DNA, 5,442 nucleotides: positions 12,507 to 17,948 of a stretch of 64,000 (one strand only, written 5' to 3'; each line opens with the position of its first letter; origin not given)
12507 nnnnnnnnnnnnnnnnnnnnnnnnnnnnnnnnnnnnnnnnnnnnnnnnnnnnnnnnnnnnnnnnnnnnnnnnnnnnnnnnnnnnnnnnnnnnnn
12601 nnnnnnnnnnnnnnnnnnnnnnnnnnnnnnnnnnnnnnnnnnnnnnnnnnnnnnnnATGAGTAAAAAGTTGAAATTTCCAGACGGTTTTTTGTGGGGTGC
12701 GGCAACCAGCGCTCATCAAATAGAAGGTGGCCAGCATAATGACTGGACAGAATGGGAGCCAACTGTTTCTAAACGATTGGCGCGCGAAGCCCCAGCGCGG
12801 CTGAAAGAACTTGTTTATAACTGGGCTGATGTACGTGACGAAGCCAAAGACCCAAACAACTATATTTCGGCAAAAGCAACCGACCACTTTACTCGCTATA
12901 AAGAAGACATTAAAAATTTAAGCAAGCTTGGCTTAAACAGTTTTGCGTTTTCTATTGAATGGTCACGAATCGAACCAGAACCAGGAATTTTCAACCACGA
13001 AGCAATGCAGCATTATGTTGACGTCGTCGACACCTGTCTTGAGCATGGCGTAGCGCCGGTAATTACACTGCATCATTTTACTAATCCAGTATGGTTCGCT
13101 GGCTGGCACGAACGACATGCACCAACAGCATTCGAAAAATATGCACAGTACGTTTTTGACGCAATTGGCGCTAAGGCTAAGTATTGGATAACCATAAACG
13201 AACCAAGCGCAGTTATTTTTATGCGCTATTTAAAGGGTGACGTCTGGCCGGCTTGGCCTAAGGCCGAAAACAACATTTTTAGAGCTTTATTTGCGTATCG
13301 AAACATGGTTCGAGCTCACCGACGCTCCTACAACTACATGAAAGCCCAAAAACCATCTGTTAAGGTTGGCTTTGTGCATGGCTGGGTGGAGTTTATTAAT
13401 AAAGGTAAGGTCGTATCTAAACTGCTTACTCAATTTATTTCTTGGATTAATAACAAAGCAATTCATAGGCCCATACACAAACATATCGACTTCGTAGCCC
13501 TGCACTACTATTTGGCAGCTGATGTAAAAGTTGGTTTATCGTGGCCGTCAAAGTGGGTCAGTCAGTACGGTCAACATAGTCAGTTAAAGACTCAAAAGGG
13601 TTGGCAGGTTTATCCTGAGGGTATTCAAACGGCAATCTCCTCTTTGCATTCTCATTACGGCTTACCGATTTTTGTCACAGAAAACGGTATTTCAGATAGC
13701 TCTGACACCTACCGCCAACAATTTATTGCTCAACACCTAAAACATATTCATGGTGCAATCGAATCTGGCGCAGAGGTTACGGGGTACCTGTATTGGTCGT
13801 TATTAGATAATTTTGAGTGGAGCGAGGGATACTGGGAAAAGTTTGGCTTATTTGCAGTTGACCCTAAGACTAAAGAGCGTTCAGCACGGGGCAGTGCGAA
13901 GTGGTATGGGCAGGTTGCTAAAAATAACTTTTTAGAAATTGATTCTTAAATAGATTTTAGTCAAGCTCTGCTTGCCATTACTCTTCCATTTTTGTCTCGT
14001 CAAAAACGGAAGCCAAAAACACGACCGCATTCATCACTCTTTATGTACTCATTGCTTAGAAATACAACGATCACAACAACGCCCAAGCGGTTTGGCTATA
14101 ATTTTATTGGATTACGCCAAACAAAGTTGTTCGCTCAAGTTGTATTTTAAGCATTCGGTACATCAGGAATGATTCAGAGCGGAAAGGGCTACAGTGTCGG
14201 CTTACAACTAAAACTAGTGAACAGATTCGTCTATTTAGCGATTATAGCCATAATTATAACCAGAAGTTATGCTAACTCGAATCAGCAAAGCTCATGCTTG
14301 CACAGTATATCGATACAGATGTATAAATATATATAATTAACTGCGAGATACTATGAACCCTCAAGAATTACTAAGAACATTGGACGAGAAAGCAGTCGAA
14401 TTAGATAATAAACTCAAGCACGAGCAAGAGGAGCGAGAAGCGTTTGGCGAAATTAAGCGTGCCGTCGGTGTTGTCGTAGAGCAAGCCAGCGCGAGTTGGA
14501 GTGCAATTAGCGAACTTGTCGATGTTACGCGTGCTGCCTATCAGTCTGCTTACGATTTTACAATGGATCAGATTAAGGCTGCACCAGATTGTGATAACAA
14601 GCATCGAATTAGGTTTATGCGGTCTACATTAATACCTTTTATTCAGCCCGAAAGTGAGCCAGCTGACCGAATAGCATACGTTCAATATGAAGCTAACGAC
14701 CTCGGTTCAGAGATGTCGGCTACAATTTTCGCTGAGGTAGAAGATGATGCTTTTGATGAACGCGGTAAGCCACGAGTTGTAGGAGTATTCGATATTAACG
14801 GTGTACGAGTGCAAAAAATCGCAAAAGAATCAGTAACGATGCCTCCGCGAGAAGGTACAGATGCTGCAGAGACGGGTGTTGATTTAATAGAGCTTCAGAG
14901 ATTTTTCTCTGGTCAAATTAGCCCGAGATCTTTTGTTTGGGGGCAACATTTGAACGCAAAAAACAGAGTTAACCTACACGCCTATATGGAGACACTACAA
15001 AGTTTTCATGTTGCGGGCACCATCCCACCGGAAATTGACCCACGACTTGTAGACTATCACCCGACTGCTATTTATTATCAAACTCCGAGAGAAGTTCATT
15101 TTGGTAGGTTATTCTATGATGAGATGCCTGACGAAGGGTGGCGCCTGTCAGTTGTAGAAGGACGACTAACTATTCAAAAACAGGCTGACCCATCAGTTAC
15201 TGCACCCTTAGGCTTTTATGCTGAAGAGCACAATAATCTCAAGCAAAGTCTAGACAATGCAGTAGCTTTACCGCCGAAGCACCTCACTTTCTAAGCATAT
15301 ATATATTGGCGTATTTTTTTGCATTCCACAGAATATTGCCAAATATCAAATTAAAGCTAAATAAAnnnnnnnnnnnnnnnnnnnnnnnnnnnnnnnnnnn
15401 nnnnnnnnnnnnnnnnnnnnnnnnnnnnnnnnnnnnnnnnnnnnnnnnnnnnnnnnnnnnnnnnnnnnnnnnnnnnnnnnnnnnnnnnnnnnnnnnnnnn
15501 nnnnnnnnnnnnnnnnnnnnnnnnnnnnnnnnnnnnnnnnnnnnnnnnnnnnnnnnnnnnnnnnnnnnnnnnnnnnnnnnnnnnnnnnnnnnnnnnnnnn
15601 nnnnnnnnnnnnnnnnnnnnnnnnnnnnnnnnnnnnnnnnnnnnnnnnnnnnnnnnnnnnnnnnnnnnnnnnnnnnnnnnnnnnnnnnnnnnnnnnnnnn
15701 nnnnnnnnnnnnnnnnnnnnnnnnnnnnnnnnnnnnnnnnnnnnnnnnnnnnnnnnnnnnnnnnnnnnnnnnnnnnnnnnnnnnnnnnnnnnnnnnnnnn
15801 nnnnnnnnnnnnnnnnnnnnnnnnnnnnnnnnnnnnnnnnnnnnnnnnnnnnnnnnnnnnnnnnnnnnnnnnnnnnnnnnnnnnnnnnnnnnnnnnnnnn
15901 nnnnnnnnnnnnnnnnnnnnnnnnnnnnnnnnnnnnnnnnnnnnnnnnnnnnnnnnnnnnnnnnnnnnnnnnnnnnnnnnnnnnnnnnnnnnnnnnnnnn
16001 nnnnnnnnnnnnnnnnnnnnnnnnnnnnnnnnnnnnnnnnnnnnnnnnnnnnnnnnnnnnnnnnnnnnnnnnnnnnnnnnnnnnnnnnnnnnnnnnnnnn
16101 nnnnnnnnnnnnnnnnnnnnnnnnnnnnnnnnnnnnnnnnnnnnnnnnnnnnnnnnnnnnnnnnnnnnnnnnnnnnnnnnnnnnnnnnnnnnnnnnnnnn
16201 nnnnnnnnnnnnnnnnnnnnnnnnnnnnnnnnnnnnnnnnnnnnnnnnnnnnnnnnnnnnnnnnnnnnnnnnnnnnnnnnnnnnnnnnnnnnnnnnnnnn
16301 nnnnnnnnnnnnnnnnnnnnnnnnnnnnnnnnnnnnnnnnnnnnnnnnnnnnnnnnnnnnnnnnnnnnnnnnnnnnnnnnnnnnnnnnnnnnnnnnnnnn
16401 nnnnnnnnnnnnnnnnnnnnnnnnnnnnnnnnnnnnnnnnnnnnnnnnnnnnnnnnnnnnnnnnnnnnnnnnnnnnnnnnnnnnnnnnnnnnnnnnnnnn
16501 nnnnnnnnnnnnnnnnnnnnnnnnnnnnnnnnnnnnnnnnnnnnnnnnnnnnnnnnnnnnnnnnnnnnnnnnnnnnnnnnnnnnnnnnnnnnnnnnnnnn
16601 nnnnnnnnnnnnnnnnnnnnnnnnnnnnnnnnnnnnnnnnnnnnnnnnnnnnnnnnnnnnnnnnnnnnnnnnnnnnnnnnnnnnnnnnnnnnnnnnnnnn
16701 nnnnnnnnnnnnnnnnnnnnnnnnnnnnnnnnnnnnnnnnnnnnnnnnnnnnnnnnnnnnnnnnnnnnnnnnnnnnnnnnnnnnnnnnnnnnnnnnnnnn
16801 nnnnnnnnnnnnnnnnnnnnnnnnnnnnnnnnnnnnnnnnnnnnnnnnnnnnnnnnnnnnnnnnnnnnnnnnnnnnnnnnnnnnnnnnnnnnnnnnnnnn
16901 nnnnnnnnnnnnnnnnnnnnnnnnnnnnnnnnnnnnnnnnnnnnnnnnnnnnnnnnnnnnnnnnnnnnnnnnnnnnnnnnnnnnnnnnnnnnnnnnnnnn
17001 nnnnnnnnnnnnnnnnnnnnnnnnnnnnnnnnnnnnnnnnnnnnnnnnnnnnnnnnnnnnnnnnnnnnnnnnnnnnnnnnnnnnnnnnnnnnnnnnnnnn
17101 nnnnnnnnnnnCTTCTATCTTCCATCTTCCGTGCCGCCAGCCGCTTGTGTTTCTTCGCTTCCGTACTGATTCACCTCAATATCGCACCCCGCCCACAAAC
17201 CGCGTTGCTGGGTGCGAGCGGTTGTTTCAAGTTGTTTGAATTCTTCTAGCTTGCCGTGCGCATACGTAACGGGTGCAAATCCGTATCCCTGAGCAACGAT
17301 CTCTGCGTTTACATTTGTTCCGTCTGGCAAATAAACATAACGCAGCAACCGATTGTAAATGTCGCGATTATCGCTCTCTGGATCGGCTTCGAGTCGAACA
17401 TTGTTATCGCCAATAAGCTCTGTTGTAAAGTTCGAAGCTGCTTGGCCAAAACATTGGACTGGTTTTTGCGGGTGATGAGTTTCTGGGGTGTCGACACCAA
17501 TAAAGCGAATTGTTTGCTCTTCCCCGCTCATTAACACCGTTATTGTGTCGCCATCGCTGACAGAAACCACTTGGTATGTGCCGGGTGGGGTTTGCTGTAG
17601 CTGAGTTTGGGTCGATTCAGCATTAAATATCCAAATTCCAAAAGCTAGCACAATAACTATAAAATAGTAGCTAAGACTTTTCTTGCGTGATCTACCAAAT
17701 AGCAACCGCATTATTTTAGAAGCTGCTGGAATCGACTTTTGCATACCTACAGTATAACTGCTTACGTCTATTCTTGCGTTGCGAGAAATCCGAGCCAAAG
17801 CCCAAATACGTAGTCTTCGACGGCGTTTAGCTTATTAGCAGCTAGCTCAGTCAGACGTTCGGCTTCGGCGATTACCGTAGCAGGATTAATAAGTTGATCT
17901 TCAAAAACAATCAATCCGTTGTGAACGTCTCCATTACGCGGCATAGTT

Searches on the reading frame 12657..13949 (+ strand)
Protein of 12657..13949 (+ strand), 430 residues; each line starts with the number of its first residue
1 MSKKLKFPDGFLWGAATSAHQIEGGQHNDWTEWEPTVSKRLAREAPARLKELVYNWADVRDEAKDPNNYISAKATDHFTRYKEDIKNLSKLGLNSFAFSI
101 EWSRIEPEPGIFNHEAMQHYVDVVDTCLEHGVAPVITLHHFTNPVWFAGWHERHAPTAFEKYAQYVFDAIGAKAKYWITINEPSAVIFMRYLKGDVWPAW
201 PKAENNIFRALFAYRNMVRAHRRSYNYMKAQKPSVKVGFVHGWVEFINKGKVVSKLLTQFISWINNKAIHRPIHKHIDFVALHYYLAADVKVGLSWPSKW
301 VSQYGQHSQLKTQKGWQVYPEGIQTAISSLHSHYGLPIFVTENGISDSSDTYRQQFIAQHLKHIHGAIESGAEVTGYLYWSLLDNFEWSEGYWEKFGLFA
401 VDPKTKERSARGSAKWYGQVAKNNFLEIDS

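Call 15: search_protein_families(library=ncbifam, proteins=[window:12657-13949:+])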
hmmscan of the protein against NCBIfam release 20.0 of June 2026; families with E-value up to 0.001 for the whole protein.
window:12657-13949:+ (430 aa): 8 families
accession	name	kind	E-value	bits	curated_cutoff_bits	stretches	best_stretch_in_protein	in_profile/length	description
TIGR03356.1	BGL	equivalog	5.4e-77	259.5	478.5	3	68-241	43-216/427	GH1 family beta-glucosidase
NF010036.0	PRK13511.1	subfamily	3.3e-60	204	610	2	65-242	40-217/469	6-phospho-beta-galactosidase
NF041004.1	Beta_gal_BgaS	equivalog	6.5e-53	179.9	475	1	112-425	123-467/479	beta-galactosidase BgaS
TIGR01233.1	lacG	equivalog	2.2e-47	162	561.2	2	65-242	39-216/472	6-phospho-beta-galactosidase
NF007154.0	PRK09589.1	subfamily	4.3e-40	137.9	624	2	6-183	3-177/476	6-phospho-beta-glucosidase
NF007356.0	PRK09852.1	subfamily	9e-38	130.1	623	2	6-187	3-185/474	6-phospho-beta-glucosidase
NF011589.0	PRK15014.1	subfamily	1.5e-34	120.1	686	2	3-183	2-179/477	6-phospho-beta-glucosidase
NF007158.0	PRK09593.1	subfamily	2.8e-34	118.7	639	2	3-191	2-191/478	6-phospho-beta-glucosidase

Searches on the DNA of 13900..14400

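Call 57: search_rna_families(source=window, start=13900, end=14400, threshold=evalue, max_evalue=10)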
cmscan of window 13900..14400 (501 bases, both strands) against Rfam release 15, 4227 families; matches with E-value up to 10: 3.
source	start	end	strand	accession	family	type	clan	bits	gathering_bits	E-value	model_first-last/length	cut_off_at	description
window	13993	14019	-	RF02085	Yar_1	Gene; lncRNA;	-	14.2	50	1.7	48-74/74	no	Yellow-achaete intergenic RNA conserved region 1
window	13981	14005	-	RF03121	aCoV-3UTR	Cis-reg;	CL00117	12.8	85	0.85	218-242/312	no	Alphacoronavirus 3'UTR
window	14040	14116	+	RF01561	DdR11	Gene; snRNA; snoRNA; CD-box;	-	12.8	65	9.1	1-76/76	no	Dictyostelium snoRNA DdR11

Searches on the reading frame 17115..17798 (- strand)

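Call 46: search_protein_families(library=pfam, proteins=[window:17115-17798:-], max_evalue=0.0001)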
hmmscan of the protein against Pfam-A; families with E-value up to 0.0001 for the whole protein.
window:17115-17798:- (227 aa): 1 family
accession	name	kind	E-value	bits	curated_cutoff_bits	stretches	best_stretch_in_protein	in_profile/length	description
PF00565.23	SNase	-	6e-23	81.8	21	1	96-203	1-106/107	Staphylococcal nuclease homologue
